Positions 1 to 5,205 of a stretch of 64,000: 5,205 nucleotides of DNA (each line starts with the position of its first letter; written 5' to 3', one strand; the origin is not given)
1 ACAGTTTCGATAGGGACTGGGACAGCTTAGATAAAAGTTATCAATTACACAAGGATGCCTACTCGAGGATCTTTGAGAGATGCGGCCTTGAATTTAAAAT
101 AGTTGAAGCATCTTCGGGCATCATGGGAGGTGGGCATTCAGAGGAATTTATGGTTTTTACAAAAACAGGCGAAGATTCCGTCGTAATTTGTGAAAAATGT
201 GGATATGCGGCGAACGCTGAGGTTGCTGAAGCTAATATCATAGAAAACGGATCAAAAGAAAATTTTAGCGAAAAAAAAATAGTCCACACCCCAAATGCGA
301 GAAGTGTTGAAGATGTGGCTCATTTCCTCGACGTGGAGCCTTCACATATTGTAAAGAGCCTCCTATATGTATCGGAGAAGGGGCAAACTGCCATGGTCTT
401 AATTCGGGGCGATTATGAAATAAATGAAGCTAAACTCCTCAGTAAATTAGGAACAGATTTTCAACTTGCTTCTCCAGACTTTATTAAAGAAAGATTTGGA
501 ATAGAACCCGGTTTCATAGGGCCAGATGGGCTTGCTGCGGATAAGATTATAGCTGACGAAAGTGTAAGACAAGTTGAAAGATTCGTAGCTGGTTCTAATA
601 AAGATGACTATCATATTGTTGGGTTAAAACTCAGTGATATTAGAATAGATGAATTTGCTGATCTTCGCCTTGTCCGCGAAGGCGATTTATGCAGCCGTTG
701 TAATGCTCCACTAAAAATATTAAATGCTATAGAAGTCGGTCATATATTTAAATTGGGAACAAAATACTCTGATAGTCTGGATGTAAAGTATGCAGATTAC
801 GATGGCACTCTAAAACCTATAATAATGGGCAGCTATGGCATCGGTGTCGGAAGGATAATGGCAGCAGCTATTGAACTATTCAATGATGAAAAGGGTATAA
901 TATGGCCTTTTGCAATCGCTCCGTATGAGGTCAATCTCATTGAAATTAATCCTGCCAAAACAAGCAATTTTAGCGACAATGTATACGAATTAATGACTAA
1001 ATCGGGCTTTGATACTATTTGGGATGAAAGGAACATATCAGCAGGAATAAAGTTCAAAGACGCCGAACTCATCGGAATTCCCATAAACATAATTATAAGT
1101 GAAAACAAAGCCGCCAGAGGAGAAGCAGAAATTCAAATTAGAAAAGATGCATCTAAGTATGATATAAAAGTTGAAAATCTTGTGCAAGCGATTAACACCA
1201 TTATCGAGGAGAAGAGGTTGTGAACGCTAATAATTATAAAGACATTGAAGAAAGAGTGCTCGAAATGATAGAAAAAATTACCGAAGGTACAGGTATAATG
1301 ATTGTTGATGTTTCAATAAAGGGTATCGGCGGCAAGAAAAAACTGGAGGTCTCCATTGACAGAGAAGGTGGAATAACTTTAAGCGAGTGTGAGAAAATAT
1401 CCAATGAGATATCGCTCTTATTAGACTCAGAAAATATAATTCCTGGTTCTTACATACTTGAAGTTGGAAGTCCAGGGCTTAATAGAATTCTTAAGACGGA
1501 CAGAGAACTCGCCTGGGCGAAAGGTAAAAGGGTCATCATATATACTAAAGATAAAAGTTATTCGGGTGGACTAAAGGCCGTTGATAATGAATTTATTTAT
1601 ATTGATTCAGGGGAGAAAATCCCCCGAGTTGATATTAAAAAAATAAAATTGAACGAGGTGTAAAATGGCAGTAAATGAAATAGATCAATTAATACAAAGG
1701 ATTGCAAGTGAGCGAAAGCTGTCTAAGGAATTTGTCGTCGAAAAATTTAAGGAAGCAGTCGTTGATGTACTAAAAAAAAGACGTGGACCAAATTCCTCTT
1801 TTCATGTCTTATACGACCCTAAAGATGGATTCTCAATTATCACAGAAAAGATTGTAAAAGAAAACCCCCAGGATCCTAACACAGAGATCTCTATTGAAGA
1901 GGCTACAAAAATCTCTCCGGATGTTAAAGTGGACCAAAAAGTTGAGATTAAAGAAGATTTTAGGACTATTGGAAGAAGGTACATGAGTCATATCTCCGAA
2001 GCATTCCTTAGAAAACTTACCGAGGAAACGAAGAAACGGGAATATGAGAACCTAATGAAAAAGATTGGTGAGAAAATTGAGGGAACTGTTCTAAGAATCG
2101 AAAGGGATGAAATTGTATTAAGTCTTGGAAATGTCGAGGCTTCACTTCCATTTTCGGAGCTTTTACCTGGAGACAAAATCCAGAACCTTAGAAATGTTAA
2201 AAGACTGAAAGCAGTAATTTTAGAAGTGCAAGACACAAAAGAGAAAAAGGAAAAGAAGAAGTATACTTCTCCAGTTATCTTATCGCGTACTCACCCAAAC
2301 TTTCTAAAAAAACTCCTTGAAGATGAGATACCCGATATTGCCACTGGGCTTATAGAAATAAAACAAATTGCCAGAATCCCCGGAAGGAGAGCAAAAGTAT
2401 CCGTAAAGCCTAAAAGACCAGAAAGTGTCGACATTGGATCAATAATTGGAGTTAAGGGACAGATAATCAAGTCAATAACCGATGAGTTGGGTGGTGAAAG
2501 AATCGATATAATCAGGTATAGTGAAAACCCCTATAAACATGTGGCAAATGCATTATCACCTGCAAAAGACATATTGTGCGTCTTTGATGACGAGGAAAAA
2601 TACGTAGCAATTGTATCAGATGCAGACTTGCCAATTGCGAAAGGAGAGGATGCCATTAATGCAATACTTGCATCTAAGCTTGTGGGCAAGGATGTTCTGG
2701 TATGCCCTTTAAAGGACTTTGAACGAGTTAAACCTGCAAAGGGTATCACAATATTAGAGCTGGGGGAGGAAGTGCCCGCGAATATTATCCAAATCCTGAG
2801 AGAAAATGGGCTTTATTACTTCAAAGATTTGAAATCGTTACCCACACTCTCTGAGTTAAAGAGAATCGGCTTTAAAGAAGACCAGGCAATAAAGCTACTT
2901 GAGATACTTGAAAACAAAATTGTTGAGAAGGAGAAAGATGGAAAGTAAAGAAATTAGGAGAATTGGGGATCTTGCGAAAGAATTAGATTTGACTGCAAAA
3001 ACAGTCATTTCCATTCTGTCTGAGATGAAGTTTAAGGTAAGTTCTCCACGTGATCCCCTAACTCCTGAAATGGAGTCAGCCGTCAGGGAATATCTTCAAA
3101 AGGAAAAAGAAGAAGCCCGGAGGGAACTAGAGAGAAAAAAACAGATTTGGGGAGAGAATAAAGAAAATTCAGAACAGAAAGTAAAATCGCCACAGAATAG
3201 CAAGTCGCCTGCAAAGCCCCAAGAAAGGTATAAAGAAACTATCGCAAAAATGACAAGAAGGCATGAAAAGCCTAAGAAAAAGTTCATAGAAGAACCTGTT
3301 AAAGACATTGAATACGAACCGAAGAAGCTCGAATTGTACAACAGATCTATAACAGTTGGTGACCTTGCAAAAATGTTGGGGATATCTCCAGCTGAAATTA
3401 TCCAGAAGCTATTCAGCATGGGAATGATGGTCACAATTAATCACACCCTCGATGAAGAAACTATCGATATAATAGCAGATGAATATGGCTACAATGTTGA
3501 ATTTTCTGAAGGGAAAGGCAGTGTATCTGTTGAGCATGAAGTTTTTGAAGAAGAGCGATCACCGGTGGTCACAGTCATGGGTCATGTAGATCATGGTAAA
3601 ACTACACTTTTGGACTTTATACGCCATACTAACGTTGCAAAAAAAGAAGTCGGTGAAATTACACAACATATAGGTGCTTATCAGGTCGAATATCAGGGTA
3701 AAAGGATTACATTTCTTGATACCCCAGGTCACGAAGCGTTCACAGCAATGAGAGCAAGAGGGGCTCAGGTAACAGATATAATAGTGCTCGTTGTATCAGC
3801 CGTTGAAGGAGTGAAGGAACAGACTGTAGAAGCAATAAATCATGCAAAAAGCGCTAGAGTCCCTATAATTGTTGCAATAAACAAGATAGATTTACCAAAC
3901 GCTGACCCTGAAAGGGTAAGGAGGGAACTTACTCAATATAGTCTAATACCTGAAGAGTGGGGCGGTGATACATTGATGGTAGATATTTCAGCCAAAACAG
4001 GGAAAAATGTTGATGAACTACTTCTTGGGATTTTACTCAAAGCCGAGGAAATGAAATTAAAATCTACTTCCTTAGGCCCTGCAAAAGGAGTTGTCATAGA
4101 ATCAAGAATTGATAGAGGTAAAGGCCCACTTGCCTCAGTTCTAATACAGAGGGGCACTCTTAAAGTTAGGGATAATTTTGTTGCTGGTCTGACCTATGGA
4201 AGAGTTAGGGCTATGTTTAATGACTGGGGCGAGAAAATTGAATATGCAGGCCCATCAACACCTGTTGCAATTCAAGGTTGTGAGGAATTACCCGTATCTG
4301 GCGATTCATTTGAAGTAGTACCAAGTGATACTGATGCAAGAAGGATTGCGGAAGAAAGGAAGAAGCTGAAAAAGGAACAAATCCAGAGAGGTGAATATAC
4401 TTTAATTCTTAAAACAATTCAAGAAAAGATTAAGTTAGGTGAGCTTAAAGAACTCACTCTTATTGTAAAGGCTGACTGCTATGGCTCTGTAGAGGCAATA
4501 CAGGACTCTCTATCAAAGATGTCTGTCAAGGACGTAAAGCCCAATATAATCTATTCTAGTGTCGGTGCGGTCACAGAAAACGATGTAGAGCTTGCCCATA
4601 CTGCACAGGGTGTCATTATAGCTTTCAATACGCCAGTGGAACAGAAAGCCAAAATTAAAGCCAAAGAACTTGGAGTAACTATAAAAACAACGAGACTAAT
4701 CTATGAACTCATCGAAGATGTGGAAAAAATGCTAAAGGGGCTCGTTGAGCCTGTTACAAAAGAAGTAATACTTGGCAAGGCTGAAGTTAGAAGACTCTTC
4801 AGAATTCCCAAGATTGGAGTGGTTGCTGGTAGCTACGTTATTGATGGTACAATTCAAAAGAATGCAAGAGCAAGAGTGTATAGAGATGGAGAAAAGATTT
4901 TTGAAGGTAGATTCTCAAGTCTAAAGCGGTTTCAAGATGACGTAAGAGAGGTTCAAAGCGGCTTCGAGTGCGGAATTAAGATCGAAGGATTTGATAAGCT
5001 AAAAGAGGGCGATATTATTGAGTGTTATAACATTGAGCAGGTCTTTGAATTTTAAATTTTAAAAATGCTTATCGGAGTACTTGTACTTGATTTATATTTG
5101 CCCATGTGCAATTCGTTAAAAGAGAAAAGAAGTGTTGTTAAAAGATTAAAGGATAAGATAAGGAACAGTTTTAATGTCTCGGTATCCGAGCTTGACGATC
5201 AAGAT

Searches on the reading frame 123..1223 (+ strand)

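Call 75: search_protein_families(library=pfam, proteins=[window:123-1223:+], max_evalue=0.000001)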
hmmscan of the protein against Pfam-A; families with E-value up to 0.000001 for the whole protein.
window:123-1223:+ (366 aa): 2 families
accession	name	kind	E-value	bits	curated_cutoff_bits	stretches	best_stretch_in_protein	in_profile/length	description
PF04073.20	tRNA_edit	-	3.1e-24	85.9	25.5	1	56-166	1-114/123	Aminoacyl-tRNA editing domain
PF03129.25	HGTP_anticodon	-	3.5e-11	43.5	21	1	280-358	14-92/94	Anticodon binding domain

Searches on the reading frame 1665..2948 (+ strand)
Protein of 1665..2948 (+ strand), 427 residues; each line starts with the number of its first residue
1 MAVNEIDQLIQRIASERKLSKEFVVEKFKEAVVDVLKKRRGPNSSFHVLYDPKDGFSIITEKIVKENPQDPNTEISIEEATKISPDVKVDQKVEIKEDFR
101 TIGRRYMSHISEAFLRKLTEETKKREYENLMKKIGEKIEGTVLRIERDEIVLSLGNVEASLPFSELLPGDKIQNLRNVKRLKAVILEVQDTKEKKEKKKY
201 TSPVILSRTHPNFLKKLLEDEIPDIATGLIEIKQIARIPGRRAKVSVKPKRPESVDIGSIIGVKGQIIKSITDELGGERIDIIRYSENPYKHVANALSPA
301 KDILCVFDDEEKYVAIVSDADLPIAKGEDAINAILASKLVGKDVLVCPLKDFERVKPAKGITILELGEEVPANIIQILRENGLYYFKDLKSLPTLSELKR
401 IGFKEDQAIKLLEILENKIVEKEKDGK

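Call 75: search_protein_families(library=pfam, proteins=[window:1665-2948:+], max_evalue=0.000001)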
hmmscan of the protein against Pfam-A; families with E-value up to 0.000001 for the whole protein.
window:1665-2948:+ (427 aa): 2 families
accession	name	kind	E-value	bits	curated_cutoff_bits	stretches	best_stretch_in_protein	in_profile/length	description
PF08529.16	NusA_N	-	1.4e-17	64.4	23.8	1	5-123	1-118/119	NusA N-terminal domain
PF13184.12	KH_5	-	1.4e-17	64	27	1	239-301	1-63/69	NusA-like KH domain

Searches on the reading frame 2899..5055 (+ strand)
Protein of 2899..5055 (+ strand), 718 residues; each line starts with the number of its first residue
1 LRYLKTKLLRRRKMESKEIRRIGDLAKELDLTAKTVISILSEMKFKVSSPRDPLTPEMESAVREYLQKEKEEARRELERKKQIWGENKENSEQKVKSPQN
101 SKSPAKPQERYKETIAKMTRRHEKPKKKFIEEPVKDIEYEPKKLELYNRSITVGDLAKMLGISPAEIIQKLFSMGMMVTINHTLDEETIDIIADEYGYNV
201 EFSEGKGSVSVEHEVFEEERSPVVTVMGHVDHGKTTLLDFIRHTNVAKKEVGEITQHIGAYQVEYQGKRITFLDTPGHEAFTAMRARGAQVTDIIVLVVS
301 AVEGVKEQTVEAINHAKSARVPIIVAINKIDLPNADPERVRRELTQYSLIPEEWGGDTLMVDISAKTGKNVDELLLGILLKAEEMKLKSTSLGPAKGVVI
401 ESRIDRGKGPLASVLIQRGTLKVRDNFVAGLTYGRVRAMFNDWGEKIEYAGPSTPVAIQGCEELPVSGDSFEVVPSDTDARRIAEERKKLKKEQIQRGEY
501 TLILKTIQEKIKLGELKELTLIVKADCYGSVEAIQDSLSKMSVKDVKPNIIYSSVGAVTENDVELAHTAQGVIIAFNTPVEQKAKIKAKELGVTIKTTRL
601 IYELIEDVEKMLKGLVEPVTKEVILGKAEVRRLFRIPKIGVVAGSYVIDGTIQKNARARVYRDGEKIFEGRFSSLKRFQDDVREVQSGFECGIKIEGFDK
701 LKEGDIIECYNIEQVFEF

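Call 75: search_protein_families(library=pfam, proteins=[window:2899-5055:+], max_evalue=0.000001)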
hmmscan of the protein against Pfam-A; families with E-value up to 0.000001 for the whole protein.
window:2899-5055:+ (718 aa): 8 families
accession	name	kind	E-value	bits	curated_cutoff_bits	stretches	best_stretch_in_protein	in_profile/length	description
PF00009.33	GTP_EFTU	-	1.9e-36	125.9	26.5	1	222-378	4-182/188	Elongation factor Tu GTP binding domain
PF11987.13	IF-2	-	2e-32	112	27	1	503-609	11-117/117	Translation-initiation factor 2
PF04760.21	IF2_N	-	1.8e-26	92.1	25.3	1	151-198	4-52/53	Translation initiation factor IF-2, N-terminal region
PF22042.2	EF-G_D2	-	7e-26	90.6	27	1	394-473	1-83/84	Elongation factor G domain 2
PF01926.29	MMR_HSR1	-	1.4e-11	44.9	21.9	1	224-329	2-113/113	50S ribosome-binding GTPase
PF03144.31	GTP_EFTU_D2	-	1.8e-08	35.1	30.3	1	640-707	1-72/73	Elongation factor Tu domain 2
PF00071.28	Ras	-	2.1e-08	34.4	21.6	1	225-379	3-157/162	Ras family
PF00025.27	Arf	-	2.9e-08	33.8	22.3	1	215-374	8-166/174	ADP-ribosylation factor family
